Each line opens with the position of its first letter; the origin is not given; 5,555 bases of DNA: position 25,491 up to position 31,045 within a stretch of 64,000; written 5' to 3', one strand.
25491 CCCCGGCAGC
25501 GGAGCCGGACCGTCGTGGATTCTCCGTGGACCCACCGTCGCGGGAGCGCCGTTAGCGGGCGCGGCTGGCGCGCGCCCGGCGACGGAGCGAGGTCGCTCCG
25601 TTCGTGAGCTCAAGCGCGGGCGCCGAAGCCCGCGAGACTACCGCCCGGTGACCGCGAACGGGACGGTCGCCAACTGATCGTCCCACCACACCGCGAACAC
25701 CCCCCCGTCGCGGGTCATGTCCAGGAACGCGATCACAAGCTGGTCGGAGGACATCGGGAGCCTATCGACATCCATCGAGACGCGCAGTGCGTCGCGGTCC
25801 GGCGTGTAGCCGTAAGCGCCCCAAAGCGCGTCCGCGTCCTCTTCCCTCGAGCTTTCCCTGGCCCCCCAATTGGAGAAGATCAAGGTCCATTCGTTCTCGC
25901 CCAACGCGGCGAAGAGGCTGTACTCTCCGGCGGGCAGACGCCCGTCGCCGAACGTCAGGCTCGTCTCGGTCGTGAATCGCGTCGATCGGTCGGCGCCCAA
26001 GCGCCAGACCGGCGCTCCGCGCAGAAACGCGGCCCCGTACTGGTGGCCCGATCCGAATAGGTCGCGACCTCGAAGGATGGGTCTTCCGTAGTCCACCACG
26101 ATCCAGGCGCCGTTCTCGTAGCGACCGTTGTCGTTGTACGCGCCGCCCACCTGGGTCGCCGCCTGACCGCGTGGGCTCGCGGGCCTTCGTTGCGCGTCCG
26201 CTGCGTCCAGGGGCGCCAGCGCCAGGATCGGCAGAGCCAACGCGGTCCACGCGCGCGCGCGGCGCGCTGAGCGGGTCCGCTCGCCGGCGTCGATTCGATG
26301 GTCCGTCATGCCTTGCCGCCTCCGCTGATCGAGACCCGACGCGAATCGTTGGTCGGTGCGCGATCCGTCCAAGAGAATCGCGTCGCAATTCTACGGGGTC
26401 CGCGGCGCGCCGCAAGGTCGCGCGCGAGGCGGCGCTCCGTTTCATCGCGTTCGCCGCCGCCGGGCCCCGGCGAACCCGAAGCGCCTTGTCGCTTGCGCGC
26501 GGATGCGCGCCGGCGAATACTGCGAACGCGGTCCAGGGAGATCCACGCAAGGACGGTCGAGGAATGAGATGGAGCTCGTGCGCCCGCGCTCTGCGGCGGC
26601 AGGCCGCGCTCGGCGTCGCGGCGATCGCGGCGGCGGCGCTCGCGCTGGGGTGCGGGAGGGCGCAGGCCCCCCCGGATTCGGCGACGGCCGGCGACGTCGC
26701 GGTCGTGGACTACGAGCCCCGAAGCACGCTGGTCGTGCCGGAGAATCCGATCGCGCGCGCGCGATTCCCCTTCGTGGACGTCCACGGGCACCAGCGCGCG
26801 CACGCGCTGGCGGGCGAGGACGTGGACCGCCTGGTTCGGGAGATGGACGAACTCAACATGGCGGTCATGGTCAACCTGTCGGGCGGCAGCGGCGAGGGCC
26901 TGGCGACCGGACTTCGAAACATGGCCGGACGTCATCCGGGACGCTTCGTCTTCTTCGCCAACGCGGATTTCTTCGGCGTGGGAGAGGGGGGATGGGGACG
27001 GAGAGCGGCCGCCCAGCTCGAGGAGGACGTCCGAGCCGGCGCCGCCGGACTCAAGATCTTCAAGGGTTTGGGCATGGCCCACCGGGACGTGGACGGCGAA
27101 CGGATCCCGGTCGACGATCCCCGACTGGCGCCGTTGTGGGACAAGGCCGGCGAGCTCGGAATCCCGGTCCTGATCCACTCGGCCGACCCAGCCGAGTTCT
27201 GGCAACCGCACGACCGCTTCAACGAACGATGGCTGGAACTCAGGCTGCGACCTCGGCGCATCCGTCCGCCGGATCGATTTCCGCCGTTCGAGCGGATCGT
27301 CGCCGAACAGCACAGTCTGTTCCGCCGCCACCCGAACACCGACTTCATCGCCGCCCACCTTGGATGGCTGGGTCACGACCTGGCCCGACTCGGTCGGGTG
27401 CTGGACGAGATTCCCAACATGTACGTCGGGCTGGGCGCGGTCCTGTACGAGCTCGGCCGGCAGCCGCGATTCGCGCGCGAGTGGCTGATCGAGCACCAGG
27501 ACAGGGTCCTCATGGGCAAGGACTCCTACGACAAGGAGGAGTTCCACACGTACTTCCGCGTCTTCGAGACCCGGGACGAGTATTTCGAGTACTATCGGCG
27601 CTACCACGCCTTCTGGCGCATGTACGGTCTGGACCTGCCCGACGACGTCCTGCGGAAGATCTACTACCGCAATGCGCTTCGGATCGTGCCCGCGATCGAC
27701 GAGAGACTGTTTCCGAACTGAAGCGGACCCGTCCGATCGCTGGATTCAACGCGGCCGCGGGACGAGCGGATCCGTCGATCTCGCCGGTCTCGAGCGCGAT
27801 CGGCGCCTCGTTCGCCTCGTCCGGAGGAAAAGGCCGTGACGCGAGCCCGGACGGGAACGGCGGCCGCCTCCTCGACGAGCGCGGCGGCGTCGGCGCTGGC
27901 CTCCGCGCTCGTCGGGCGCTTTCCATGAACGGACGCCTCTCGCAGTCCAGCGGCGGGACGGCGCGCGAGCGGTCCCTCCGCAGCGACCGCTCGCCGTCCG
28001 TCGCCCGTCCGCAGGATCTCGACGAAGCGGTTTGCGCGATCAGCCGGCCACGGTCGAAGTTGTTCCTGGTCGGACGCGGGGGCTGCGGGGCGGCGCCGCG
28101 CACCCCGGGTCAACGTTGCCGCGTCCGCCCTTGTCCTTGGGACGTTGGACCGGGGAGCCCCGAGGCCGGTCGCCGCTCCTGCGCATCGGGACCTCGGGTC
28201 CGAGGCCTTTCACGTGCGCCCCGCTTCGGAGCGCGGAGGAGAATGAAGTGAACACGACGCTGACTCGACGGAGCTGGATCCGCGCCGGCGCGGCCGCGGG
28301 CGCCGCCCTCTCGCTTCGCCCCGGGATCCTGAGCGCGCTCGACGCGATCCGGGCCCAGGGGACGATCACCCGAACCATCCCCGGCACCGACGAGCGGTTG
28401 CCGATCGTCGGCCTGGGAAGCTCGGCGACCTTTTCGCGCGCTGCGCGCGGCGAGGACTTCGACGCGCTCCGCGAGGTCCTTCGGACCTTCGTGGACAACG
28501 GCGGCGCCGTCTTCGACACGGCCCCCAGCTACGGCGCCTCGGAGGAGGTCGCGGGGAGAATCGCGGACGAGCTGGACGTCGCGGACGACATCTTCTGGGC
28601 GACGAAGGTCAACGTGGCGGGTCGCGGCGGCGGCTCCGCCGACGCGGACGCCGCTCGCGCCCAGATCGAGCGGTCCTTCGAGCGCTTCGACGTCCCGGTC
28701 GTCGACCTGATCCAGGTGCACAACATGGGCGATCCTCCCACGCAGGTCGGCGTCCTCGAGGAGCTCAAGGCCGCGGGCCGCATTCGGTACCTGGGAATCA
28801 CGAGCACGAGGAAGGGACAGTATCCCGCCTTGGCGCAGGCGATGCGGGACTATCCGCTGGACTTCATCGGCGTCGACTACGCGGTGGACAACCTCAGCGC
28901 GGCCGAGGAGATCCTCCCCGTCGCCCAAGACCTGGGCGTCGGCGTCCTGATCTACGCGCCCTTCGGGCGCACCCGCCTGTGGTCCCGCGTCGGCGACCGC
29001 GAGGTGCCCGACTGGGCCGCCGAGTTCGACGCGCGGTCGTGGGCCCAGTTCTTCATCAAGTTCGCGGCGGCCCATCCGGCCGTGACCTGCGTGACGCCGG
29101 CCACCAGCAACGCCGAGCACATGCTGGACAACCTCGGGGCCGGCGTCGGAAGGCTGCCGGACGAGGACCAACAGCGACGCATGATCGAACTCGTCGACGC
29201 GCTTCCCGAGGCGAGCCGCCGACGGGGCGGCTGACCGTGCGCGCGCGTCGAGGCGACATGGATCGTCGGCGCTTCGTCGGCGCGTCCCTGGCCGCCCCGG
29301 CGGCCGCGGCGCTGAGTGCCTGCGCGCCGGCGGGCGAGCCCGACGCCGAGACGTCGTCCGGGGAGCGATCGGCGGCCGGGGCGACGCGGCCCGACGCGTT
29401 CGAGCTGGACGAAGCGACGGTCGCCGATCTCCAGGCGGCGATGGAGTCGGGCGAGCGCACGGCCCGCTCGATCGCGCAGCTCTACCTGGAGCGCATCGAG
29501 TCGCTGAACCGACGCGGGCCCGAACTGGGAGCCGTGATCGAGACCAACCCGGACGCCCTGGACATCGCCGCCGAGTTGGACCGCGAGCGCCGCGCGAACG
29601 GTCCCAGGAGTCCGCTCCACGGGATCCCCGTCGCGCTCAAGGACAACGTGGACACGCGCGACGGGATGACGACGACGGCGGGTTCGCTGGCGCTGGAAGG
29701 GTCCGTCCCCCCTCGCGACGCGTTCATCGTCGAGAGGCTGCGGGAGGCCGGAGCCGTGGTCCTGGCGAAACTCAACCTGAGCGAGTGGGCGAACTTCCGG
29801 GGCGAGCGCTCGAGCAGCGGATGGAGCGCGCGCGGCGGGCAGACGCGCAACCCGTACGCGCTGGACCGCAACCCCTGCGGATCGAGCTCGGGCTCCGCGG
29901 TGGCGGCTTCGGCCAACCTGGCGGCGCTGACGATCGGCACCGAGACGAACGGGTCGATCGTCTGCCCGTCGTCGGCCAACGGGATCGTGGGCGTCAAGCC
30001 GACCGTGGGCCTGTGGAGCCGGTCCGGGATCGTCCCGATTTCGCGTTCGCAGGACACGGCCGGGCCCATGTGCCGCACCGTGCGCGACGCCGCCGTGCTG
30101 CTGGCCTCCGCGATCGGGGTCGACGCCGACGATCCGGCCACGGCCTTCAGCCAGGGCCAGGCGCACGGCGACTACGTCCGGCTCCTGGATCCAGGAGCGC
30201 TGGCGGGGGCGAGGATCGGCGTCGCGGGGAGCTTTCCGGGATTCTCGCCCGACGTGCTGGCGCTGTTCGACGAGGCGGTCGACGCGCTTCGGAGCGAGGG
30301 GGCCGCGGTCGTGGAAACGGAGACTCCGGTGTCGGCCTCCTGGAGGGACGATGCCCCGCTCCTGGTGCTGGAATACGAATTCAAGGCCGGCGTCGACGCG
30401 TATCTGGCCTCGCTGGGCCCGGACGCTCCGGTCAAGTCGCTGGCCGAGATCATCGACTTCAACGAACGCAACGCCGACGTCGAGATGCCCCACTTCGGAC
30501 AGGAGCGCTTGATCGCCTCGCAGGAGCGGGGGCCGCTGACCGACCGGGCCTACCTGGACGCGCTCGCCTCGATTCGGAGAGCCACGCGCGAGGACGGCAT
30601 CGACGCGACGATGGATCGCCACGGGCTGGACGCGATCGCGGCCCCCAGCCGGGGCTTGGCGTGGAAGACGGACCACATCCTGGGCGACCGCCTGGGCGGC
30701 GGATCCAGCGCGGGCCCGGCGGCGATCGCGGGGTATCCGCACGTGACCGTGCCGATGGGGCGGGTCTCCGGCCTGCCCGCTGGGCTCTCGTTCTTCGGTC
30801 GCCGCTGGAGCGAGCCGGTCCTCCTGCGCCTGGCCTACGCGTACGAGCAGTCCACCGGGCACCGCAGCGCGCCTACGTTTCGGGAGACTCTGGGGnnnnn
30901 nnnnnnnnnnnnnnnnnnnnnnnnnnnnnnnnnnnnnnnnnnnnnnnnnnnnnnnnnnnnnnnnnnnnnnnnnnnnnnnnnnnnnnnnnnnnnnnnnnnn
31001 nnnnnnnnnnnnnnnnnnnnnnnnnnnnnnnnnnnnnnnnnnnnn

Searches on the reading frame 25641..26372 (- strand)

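Call 12: search_protein_families(library=pfam, proteins=[window:25641-26372:-], max_evalue=0.001)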
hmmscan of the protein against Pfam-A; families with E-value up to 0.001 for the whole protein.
window:25641-26372:- (244 aa): 1 family
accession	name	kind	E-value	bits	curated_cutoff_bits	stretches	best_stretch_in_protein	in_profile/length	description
PF11138.13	DUF2911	-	2.8e-28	99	27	1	88-238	12-144/145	Protein of unknown function (DUF2911)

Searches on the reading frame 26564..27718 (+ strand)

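Call 12: search_protein_families(library=pfam, proteins=[window:26564-27718:+], max_evalue=0.001)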
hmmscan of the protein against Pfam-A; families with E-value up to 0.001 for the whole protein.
window:26564-27718:+ (385 aa): 1 family
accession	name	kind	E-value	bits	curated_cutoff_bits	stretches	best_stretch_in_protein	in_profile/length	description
PF04909.20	Amidohydro_2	-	5.8e-14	53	26.4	1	108-375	60-287/289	Amidohydrolase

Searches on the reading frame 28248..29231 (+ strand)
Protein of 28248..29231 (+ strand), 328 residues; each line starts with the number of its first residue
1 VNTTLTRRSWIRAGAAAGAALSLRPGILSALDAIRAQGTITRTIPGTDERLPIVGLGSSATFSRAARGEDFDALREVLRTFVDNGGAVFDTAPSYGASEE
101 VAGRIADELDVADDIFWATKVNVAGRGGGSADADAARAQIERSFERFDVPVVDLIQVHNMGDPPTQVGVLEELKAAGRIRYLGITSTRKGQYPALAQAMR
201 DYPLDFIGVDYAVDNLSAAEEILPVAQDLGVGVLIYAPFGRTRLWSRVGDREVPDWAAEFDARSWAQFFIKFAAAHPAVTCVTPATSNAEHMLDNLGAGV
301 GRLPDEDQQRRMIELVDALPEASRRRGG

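Call 12: search_protein_families(library=pfam, proteins=[window:28248-29231:+], max_evalue=0.001)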
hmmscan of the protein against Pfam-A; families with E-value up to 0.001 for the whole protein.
window:28248-29231:+ (328 aa): 1 family
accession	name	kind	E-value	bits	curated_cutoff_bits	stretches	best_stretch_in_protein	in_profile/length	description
PF00248.27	Aldo_ket_red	-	8.5e-32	110.8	24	1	55-308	3-283/291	Aldo/keto reductase family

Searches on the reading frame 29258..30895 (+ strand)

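Call 12: search_protein_families(library=pfam, proteins=[window:29258-30895:+], max_evalue=0.001)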
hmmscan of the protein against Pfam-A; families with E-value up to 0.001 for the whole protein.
window:29258-30895:+ (546 aa): 1 family
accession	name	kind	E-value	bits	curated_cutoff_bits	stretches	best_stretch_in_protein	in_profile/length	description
PF01425.27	Amidase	-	2.9e-85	287.4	27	1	74-523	4-445/445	Amidase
